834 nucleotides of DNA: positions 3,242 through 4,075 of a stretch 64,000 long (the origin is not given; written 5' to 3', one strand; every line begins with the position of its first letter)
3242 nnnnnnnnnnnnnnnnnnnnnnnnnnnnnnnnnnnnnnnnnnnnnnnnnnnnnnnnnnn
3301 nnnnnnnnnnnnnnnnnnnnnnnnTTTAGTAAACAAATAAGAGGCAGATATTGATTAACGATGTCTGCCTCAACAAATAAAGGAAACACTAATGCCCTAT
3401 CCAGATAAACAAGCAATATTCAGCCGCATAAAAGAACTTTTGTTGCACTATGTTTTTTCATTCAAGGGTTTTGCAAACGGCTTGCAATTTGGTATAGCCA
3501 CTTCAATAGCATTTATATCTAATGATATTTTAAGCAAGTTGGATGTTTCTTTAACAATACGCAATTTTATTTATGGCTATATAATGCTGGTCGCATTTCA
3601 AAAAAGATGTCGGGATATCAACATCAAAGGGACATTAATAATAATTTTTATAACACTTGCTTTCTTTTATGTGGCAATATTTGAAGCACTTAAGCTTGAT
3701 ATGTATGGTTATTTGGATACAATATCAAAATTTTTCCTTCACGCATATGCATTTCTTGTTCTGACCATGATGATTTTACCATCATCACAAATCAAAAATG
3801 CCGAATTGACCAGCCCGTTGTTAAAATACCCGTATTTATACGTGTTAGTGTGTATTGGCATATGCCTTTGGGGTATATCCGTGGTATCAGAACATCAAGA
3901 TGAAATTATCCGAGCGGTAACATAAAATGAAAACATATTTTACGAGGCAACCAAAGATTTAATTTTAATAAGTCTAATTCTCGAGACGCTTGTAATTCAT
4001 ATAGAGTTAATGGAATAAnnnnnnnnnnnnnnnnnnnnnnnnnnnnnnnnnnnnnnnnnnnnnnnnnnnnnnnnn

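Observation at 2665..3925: Toxin B: candidate membrane-targeting glycine-zipper toxin with a polytopic immunity protein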

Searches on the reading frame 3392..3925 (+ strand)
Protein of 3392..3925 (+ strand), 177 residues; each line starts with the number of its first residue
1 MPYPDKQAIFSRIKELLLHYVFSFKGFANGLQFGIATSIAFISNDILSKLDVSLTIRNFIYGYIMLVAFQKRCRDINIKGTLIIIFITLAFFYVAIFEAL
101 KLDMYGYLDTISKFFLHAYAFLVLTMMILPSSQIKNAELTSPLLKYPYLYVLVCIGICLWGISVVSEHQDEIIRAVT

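Call 3: search_protein_families(library=pfam, proteins=[window:3392-3925:+], max_evalue=1)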
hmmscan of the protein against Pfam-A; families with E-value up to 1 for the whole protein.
window:3392-3925:+ (177 aa): 1 family
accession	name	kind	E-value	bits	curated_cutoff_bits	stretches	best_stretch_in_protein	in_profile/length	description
PF05656.20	DUF805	-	0.43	11.5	25.7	1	42-136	34-107/111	Protein of unknown function (DUF805)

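Call 4: search_protein_families(library=ncbifam, proteins=[window:3392-3925:+], max_evalue=1)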
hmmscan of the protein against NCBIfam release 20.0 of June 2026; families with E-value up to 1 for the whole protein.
window:3392-3925:+ (177 aa): 0 families

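Call 24: find_homologous_proteins(query=window:3392-3925:+, max_evalue=0.01)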
Query window:3392-3925:+ (177 aa): 12 proteins with E <= 0.01 among 65 candidates.
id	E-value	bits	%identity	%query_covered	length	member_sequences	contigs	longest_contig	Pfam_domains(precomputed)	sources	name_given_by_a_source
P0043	3.3e-108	377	99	100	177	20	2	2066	-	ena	-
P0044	1.2e-70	255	99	69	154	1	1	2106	-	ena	-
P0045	3.1e-60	221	62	99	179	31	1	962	-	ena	-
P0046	9.2e-59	216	63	97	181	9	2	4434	-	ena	-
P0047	1.8e-56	209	61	99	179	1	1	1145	-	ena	-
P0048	3.0e-46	175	58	93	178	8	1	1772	-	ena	-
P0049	5.3e-38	148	62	70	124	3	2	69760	-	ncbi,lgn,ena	-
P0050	2.3e-14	72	35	79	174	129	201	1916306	-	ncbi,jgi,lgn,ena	-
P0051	3.3e-14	71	35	79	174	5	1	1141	-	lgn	-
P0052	1.9e-9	56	31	79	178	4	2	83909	-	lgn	-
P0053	1.5e-8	53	32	82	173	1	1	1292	-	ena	-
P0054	2.0e-7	49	31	84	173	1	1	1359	-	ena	-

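Call 27: find_encoding_contigs(protein=P0050, flank=6000, max_places=5)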
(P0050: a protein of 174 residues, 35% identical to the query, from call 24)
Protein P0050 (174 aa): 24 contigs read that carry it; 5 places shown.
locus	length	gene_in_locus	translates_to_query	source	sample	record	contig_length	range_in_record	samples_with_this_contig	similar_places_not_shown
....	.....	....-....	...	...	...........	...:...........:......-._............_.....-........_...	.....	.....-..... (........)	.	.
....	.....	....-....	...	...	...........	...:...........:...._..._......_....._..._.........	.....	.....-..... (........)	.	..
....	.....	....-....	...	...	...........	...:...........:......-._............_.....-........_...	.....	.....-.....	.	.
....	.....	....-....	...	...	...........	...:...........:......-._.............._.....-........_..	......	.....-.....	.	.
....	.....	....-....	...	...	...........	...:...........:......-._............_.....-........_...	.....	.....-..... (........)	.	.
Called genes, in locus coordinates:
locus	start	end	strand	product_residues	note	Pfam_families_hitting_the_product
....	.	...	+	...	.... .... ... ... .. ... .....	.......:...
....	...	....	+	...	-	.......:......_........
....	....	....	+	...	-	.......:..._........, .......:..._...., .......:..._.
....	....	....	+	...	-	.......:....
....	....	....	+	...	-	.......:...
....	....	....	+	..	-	-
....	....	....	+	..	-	-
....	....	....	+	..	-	-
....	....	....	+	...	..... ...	-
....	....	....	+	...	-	-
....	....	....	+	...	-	-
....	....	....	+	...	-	-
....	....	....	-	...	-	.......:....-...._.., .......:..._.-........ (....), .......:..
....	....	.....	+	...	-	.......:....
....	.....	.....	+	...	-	-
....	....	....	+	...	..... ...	-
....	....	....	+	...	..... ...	-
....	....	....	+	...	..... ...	-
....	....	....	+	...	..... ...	-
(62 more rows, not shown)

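Call 32: search_protein_families(library=phrogs, proteins=[window:3392-3925:+], max_evalue=0.01)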
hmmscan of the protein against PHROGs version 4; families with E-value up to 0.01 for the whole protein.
window:3392-3925:+ (177 aa): 0 families

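Call 41: search_protein_families(library=pfam, alignment_id=A6, max_evalue=1)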
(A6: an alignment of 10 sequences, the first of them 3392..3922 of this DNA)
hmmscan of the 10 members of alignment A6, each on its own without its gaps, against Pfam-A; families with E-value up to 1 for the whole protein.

A. member 1, window:3392-3922:+ (177 aa): 1 family
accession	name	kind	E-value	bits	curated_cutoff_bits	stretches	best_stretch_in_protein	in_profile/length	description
PF05656.20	DUF805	-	0.43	11.5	25.7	1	42-136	34-107/111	Protein of unknown function (DUF805)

B. families by the number of members that match (of 10 scanned): 8 families
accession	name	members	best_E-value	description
PF05656.20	DUF805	10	0.00011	Protein of unknown function (DUF805)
PF04831.18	POPDC1-3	2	0.0019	POPDC1-3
PF17431.7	YpmT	2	0.047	Uncharacterized YmpT-like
PF13194.11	DUF4010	2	0.43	Domain of unknown function (DUF4010)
PF06692.16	MNSV_P7B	1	0.022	Melon necrotic spot virus P7B protein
PF07298.16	NnrU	1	0.056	NnrU protein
PF13396.11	PLDc_N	1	0.068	Phospholipase_D-nuclease N-terminal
PF01496.24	V_ATPase_I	1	0.19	V-type ATPase 116kDa subunit family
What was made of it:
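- On Pfam DUF805 (immunity protein): All 10 family members hit it, best E 1.1e-4 (call 41).
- Closest known: Pfam DUF805. Same: All ten family members give DUF805 as their best or only recurring Pfam hit (call 41).
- The immunity family is a diverged branch of a widespread membrane-protein superfamily: all 10 members hit DUF805, best E 1.1e-4 (call 41).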

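Call 44: list_cluster_members(proteins=[P0050, P0035, P0067, P0001, P0024, P0077])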
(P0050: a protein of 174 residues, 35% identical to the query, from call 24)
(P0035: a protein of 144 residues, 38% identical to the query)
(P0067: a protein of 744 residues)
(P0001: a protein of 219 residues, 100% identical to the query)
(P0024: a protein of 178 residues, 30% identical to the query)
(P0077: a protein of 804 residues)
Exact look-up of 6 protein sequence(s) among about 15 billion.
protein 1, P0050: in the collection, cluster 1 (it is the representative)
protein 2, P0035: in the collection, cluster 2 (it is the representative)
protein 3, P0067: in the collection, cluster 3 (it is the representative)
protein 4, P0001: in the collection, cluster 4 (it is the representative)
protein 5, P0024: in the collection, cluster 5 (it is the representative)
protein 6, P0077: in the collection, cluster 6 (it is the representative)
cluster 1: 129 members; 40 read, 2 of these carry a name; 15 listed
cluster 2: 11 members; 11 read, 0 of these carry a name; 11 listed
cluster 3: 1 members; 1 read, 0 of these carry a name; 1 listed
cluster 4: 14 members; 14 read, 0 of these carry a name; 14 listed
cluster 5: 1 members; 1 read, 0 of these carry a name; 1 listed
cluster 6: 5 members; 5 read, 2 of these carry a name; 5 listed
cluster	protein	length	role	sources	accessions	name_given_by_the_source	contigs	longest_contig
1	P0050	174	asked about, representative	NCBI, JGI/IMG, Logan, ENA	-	-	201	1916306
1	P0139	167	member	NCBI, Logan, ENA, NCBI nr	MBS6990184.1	MAG: hypothetical protein KH126_06955 [Azospirillum sp.] | hypothetical protein [Azospirillum sp.]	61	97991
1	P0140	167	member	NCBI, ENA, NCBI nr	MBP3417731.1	MAG: hypothetical protein J6L67_01240 [Alphaproteobacteria bacterium] | hypothetical protein [Alphaproteobacteria bacterium]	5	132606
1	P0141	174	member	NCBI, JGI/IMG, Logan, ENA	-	-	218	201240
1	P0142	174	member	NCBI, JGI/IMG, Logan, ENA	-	-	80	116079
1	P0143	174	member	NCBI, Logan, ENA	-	-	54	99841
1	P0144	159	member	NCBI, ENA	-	-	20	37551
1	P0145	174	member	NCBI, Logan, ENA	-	-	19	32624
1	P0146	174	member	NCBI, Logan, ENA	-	-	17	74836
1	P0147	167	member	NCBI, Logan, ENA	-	-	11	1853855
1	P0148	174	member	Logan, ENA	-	-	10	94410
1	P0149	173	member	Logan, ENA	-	-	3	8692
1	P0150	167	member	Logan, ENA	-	-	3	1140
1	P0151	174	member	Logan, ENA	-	-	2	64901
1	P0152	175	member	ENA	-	-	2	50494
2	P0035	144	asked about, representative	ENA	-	-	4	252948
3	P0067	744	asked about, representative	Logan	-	-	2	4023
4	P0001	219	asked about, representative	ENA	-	-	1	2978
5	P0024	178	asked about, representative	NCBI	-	-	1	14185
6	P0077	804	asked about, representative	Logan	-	-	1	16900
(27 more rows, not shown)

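Call 69: predict_structure(alignment_id=A6)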
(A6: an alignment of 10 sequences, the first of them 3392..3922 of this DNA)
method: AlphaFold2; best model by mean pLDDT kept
length: 177 residues; sequences in the alignment: 10
mean_pLDDT: 84.0   pTM: 0.78
mean pLDDT of the five models: 84.0, 83.8, 80.7, 77.5, 74.7
residues with pLDDT >= 90: 42; 70-90: 110; 50-70: 24; < 50: 1
segments of 3 or more residues with pLDDT < 50: none
pLDDT, mean of each block of 10 residues (from residue 1): 61 66 79 88 89 86 90 88 90 87 86 91 93 79 78 89 90 87
secondary structure, 60 per line:
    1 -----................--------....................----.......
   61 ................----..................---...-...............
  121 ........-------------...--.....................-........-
elements in order: H6-21 H30-49 H54-76 H81-98 H106-128 H147-167 H169-176
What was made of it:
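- The partner is a confident five-helix membrane protein (call 69).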

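Call 75: fold_search(model_id=the predicted structure, library=pdb)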
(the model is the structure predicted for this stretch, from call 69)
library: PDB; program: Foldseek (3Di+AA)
matches with E <= 10: 47; with E <= 0.001: 0
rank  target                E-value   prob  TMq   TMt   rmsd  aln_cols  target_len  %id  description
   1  3zxp_B                1.6e+00  0.12  0.20  0.11  17.5       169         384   13  Structural and Functional Analyses of the Bro1 Domain Protein BROX (released 2011-11-16)
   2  8dzp_A                1.6e+00  0.09  0.21  0.16  12.0       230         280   11  momSalB bound Kappa Opioid Receptor in complex with Gi1 (released 2023-05-03)
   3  7tuz_R                1.6e+00  0.11  0.22  0.17  10.4       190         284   14  Cryo-EM structure of 7alpha,25-dihydroxycholesterol-bound EBI2/GPR183 in complex with Gi protein (released 2022-04-13)
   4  5jdl                  1.8e+00  0.13  0.29  0.20  14.5       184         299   14  Structural mechanisms of extracellular ion exchange and induced binding-site occlusion in the sodium-calcium exchanger N (released 2016-05-11)
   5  7wic_R                1.9e+00  0.08  0.21  0.16  11.2       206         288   11  Cryo-EM structure of the SS-14-bound human SSTR2-Gi1 complex (released 2022-06-01)
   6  5jdh                  2.4e+00  0.11  0.29  0.20  13.6       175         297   15  Structural mechanisms of extracellular ion exchange and induced binding-site occlusion in the sodium-calcium exchanger N (released 2016-05-11)
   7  5hwy                  2.8e+00  0.10  0.29  0.20  14.5       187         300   15  Structural mechanisms of extracellular ion exchange and induced binding-site occlusion in the sodium-calcium exchanger N (released 2016-05-18)
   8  5jdq                  3.1e+00  0.10  0.29  0.20  13.6       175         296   15  Structural mechanisms of extracellular ion exchange and induced binding-site occlusion in the sodium-calcium exchanger N (released 2016-05-11)
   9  3zxp_C                3.1e+00  0.08  0.20  0.11  17.4       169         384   14  Structural and Functional Analyses of the Bro1 Domain Protein BROX (released 2011-11-16)
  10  5jdm                  3.4e+00  0.08  0.28  0.20  14.8       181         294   14  Structural mechanisms of extracellular ion exchange and induced binding-site occlusion in the sodium-calcium exchanger N (released 2016-05-11)
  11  5hxr                  3.6e+00  0.09  0.28  0.20  14.8       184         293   14  Structural mechanisms of extracellular ion exchange and induced binding-site occlusion in the sodium-calcium exchanger N (released 2016-05-11)
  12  7d7m_A                3.6e+00  0.05  0.19  0.16  10.9       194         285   12  Cryo-EM Structure of the Prostaglandin E Receptor EP4 Coupled to G Protein (released 2020-11-18)
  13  3v5u                  3.7e+00  0.09  0.29  0.20  14.7       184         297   14  Structure of Sodium/Calcium Exchanger from Methanocaldococcus jannaschii DSM 2661 (released 2012-02-22)
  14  8dzs_A                3.7e+00  0.07  0.24  0.18  11.6       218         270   13  GR89,696 bound Kappa Opioid Receptor in complex with Gz (released 2023-05-03)
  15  8rtd_L                3.9e+00  0.04  0.19  0.14  21.5       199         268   11  Stalk-Arches-IMC structure from the fully-assembled R388 type IV secretion system determined by cryo-EM. (released 2024-06-19)
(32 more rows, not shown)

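Call 76: search_protein_families(library=padloc, proteins=[window:3392-3925:+], max_evalue=0.1)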
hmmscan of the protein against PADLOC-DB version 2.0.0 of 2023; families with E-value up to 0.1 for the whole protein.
window:3392-3925:+ (177 aa): 0 families
